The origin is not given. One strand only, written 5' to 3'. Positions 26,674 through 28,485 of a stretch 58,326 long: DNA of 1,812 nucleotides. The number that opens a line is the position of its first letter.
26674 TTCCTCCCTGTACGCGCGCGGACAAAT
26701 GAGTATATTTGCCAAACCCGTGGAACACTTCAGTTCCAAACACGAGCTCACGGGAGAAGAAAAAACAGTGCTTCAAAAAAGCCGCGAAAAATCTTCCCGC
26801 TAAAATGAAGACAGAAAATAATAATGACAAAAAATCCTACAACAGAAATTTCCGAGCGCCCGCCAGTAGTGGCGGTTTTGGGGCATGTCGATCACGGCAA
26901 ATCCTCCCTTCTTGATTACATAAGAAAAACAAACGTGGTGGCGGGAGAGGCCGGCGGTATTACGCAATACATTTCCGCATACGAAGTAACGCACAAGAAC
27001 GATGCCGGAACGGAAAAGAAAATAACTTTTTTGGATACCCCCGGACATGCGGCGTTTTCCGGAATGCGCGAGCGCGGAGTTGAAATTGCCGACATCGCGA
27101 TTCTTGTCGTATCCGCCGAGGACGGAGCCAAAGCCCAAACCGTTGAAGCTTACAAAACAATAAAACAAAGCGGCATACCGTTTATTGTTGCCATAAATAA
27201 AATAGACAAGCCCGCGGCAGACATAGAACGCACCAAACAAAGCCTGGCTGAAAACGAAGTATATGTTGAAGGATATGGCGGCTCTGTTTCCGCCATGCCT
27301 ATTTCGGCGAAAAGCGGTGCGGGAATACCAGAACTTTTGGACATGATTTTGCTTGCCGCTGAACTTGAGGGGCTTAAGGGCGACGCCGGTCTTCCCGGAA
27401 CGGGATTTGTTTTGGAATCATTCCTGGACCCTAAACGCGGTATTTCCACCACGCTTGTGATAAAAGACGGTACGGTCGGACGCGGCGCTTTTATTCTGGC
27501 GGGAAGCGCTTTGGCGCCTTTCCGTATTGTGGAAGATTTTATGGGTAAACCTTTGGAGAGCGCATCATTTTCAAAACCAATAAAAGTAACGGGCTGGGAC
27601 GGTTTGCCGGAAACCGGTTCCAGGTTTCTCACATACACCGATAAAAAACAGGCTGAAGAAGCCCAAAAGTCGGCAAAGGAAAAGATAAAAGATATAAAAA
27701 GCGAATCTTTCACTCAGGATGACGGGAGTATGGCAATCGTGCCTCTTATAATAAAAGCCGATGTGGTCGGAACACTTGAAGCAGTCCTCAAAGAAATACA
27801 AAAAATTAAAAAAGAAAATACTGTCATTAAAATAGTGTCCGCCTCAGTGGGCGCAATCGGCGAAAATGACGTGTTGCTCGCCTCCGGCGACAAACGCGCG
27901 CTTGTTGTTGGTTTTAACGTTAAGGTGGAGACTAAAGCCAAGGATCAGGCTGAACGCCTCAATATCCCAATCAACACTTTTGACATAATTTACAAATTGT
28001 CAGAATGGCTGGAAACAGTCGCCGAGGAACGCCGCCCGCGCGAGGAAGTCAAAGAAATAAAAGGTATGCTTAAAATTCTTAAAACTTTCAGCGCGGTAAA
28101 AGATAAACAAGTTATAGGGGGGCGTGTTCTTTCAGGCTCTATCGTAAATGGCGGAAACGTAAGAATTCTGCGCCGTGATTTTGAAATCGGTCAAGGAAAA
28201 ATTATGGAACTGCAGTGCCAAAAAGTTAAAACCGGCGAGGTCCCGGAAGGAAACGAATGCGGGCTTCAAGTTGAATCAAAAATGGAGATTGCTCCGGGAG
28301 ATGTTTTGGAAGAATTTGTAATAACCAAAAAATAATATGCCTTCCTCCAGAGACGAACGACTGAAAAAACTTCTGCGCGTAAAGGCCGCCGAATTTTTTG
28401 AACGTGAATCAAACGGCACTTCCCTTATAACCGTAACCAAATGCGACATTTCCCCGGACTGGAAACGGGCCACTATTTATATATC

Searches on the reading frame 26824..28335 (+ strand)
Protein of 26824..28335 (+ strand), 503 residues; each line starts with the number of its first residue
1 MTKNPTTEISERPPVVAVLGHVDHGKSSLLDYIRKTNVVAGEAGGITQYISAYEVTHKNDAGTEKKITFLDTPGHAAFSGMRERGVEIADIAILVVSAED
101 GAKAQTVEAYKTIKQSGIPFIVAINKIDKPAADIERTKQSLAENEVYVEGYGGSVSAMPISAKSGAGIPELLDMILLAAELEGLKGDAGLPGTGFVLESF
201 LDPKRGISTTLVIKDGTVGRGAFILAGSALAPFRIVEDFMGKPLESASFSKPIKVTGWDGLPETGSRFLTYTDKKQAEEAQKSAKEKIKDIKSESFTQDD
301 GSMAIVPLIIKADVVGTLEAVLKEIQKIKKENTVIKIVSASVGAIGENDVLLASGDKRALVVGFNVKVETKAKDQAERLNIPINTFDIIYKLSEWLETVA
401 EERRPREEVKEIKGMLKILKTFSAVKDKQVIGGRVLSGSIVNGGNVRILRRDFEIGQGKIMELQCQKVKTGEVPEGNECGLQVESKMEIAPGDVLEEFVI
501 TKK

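Call 52: search_protein_families(library=pfam, proteins=[window:26824-28335:+], max_evalue=0.00001)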
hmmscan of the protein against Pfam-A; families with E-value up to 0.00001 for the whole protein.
window:26824-28335:+ (503 aa): 4 families
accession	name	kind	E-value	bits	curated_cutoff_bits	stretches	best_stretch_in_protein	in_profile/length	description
PF00009.33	GTP_EFTU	-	4.5e-36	124.7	26.5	1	15-176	5-183/188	Elongation factor Tu GTP binding domain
PF11987.13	IF-2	-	6.4e-27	94.3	27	1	279-394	3-114/117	Translation-initiation factor 2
PF22042.2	EF-G_D2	-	6.5e-11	42.6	27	1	193-269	3-82/84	Elongation factor G domain 2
PF01926.29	MMR_HSR1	-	7.4e-11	42.6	21.9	1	16-126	2-113/113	50S ribosome-binding GTPase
